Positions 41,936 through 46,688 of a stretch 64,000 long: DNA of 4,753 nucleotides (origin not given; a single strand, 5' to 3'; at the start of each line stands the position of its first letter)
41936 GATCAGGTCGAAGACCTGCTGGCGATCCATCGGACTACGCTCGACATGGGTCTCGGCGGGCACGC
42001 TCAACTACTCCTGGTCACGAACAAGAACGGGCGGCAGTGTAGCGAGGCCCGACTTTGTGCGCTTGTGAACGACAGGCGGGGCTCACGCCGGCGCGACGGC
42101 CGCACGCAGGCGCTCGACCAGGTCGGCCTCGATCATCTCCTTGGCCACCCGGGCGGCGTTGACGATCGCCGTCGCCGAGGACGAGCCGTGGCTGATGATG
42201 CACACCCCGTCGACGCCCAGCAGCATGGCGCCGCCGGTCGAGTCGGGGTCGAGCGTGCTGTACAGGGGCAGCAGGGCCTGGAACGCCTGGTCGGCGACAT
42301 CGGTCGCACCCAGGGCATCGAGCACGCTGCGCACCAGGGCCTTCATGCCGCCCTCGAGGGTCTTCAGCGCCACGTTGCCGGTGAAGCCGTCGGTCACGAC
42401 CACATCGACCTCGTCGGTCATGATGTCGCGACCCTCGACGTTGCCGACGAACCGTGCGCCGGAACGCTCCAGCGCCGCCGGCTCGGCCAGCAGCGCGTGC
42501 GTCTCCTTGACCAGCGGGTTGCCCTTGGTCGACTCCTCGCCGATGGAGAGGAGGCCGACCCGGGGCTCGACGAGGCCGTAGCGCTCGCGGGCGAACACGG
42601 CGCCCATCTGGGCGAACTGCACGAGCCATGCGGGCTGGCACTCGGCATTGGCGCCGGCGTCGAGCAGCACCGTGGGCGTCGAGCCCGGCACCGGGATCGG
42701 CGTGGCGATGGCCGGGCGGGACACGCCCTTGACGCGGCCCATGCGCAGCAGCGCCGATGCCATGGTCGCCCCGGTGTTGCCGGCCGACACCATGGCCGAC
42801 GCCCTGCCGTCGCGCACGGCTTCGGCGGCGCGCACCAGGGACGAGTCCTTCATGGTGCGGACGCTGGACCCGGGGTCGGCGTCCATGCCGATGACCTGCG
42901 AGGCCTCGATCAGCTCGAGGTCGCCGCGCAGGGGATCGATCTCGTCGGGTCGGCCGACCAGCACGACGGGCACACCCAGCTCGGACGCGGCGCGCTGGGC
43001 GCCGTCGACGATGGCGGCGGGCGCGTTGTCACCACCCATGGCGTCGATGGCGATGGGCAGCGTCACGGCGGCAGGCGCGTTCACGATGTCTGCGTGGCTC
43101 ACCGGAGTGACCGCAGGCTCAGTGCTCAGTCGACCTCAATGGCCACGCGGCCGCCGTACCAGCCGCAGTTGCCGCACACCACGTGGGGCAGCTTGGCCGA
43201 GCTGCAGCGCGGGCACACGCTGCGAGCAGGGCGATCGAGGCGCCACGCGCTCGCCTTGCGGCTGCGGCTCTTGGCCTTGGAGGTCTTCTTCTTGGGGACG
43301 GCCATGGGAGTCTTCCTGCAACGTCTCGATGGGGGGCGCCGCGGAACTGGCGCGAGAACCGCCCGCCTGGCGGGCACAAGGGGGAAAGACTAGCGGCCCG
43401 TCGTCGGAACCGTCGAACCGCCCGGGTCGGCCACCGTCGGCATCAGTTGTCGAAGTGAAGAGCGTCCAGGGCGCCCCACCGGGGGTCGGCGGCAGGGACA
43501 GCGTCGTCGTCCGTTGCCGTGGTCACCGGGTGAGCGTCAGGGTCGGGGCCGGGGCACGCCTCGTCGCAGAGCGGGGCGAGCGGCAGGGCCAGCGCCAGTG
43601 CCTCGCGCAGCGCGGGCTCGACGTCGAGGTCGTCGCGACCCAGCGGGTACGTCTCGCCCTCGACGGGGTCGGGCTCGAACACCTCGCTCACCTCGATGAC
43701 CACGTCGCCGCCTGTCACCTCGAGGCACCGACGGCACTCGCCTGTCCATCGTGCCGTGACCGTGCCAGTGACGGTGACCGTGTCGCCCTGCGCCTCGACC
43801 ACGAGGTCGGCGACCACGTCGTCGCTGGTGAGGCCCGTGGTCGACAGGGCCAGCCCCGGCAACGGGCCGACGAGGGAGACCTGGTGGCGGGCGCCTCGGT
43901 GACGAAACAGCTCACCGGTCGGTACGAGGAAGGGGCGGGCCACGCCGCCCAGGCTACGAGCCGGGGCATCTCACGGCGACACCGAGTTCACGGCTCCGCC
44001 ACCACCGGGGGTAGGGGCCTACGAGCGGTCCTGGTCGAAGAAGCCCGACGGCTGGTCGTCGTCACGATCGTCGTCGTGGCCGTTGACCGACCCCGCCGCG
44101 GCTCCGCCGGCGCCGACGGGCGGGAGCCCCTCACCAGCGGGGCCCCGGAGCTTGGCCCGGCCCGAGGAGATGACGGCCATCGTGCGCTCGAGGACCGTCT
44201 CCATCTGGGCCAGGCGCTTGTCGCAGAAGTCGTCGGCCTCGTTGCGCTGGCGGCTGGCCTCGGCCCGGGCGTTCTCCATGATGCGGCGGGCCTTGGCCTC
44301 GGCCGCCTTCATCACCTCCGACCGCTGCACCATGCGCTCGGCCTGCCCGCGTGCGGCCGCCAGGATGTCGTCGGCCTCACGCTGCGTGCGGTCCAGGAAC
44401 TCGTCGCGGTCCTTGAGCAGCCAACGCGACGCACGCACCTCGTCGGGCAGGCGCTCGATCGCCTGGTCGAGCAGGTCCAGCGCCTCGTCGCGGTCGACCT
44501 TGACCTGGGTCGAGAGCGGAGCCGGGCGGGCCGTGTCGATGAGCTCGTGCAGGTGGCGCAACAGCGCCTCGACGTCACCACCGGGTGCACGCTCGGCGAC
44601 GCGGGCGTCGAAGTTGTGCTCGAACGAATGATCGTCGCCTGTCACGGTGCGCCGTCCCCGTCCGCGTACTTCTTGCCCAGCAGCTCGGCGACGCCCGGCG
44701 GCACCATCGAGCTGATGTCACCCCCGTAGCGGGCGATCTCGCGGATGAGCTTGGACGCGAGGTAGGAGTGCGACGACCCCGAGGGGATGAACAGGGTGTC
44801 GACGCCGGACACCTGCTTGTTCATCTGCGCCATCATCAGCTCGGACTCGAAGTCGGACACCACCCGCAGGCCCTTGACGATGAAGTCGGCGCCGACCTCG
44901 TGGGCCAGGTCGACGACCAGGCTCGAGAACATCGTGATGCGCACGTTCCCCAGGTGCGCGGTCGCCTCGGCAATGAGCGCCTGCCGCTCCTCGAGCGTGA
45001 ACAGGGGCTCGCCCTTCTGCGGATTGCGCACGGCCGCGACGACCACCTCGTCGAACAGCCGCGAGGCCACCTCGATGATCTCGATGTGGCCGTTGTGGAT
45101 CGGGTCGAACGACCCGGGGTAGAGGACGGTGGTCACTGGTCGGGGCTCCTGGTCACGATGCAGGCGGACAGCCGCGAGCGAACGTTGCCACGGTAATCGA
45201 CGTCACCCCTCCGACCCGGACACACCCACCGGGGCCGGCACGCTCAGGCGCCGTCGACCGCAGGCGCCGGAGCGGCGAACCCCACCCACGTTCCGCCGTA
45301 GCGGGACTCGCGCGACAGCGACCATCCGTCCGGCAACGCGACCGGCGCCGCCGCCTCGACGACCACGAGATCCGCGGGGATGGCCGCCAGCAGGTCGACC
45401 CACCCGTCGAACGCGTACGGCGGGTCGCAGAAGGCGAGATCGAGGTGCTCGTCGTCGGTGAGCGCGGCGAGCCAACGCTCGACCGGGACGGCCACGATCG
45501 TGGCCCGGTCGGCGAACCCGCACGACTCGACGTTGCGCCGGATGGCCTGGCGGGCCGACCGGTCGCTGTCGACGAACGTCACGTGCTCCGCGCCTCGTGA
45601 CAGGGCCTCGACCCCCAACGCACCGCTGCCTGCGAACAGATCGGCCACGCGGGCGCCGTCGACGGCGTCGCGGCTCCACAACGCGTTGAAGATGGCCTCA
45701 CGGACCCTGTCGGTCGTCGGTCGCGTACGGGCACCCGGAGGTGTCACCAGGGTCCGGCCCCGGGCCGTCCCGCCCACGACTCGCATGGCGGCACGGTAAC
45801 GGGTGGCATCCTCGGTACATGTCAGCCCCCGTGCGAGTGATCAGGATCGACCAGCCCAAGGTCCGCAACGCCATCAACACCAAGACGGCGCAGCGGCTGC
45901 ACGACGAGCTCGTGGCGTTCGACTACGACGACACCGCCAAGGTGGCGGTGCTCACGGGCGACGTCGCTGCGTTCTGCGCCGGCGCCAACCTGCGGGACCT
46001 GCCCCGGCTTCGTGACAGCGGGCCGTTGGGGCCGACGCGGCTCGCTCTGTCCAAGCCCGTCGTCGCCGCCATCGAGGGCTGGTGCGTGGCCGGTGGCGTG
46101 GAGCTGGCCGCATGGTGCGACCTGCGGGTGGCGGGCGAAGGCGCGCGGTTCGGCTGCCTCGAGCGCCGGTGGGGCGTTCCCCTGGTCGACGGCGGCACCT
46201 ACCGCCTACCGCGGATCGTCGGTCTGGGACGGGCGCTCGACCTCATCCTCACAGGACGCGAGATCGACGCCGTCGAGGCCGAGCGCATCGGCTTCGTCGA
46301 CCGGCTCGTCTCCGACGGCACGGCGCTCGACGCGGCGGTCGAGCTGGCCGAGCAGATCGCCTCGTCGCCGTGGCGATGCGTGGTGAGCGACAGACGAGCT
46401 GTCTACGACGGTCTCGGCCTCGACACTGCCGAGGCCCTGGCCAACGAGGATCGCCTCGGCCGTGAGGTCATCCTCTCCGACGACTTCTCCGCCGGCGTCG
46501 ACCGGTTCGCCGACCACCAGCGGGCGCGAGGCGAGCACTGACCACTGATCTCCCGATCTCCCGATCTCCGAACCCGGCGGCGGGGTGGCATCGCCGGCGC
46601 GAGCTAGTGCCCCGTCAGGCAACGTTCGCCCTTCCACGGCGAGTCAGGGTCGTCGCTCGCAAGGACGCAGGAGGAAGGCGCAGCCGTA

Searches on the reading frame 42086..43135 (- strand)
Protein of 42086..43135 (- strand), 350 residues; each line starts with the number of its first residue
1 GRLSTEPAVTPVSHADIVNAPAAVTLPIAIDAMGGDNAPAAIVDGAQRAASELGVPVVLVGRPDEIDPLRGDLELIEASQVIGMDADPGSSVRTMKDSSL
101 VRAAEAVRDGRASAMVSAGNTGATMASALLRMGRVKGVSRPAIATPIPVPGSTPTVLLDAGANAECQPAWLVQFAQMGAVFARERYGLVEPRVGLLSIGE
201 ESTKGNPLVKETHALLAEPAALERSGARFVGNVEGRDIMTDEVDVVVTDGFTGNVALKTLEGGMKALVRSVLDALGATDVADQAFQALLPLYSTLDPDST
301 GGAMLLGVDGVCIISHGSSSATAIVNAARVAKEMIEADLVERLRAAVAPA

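Call 55: search_protein_families(library=pfam, proteins=[window:42086-43135:-], max_evalue=0.00001)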
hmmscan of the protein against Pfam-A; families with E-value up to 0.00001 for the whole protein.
window:42086-43135:- (350 aa): 1 family
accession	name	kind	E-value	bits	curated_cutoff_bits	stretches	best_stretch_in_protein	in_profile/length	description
PF02504.20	FA_synthesis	-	1.4e-91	307.4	29.1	1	28-342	3-324/324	Fatty acid synthesis protein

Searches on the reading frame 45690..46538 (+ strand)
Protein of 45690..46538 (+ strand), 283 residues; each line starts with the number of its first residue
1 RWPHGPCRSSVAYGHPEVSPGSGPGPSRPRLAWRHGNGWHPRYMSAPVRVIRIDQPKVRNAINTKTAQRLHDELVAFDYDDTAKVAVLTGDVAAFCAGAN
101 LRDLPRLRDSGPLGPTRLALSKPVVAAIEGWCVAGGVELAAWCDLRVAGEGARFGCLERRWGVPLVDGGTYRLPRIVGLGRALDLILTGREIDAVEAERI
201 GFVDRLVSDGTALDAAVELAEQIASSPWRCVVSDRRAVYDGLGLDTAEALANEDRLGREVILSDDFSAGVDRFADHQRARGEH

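Call 55: search_protein_families(library=pfam, proteins=[window:45690-46538:+], max_evalue=0.00001)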
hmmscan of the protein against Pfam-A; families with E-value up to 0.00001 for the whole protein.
window:45690-46538:+ (283 aa): 2 families
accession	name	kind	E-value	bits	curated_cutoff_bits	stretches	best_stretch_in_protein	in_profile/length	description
PF00378.25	ECH_1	-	4.2e-39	134.8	27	1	46-277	4-244/251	Enoyl-CoA hydratase/isomerase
PF16113.10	ECH_2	-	7e-20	72.2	27.2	1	48-220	1-185/335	Enoyl-CoA hydratase/isomerase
